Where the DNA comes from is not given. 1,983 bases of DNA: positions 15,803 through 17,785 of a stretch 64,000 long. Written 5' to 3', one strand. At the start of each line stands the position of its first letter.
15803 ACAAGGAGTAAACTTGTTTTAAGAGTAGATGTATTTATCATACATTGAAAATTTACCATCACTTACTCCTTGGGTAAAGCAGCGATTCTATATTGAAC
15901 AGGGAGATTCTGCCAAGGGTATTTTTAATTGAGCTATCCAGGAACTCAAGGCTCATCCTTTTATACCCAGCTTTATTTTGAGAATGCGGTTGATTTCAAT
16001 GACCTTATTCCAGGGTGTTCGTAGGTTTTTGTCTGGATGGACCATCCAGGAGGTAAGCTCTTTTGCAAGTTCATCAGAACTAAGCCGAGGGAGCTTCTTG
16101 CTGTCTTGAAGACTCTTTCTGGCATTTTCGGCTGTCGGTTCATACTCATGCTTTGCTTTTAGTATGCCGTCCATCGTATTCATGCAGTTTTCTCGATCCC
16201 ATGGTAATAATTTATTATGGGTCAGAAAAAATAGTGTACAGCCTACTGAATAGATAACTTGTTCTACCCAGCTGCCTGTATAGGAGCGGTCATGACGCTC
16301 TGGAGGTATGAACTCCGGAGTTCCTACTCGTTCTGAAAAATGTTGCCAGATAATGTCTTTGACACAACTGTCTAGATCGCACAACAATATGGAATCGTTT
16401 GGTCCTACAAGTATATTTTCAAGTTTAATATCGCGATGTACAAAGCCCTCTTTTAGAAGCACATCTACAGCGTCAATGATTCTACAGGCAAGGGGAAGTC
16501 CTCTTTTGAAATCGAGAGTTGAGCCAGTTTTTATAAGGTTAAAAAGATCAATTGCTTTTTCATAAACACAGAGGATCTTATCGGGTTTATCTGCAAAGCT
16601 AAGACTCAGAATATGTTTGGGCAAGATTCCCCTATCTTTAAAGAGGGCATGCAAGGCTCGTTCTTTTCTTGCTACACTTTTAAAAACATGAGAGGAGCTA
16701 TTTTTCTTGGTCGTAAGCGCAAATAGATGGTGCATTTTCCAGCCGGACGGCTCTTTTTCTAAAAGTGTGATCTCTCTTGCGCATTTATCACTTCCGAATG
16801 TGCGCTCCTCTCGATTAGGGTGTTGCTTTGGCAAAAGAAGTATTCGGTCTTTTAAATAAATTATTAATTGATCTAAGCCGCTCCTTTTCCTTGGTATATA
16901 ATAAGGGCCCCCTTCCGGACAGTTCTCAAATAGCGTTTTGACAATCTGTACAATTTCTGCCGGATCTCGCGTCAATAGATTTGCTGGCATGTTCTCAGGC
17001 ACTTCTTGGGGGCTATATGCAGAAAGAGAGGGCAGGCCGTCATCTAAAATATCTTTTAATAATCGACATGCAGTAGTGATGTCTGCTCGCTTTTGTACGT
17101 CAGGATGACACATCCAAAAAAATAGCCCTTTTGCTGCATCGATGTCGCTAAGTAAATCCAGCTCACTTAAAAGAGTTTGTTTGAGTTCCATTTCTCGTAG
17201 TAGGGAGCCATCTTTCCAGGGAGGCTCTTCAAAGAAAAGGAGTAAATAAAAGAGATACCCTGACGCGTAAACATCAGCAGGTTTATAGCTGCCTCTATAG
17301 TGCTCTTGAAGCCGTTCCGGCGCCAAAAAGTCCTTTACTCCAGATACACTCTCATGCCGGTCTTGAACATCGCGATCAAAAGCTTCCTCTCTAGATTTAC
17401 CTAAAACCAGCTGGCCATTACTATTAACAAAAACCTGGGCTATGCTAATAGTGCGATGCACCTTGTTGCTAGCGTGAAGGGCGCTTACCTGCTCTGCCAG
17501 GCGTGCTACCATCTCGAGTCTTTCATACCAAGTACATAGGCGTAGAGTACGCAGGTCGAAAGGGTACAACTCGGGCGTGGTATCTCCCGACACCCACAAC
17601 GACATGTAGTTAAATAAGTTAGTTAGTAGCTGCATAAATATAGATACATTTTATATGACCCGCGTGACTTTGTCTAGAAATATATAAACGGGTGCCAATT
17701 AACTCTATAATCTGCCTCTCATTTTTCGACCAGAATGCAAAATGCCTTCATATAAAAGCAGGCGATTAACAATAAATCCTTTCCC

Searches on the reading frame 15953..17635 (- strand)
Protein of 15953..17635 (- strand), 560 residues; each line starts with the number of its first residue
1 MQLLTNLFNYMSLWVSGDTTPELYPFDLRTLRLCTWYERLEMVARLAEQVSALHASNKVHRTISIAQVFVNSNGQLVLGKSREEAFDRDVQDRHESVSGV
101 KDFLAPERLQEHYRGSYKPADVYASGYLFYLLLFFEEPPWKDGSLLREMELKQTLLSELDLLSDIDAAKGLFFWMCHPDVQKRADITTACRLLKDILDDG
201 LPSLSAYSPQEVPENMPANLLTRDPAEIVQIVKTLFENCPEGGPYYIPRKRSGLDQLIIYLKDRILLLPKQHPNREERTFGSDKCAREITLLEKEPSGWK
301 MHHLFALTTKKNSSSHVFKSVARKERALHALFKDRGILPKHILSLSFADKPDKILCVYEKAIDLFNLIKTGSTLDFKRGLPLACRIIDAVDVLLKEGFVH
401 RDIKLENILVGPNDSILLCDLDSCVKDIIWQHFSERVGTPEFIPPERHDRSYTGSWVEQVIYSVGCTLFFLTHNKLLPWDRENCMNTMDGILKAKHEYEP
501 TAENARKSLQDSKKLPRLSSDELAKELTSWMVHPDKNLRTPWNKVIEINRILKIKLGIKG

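Call 64: search_protein_families(library=ncbifam, proteins=[window:15953-17635:-], max_evalue=0.00001)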
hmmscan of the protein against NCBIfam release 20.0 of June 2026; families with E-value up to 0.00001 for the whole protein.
window:15953-17635:- (560 aa): 6 families
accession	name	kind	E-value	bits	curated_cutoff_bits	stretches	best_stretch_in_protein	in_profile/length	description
NF038150.1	lanthi_synth_IV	equivalog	4.9e-16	58.2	650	1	374-473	295-391/851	class IV lanthionine synthetase LanL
NF047741.1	antiphage_MADS6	equivalog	3.9e-14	52.1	460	1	35-200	297-464/612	methylation-associated defense system protein kinase MAD6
NF033483.0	PknB_PASTA_kin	equivalog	1.5e-12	47.4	450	1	363-472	93-202/563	Stk1 family PASTA domain-containing Ser/Thr kinase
NF033442.0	BREX_PglW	equivalog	1.3e-08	33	990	0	36-186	311-475/1391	BREX system serine/threonine kinase PglW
NF038151.1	lanthi_synth_III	equivalog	1.7e-07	30.1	575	1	385-521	344-474/833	class III lanthionine synthetase LanKC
NF052427.1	StpK7MSMEG_1200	equivalog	6.2e-06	25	900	0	381-472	112-204/601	serine/threonine protein kinase StpK7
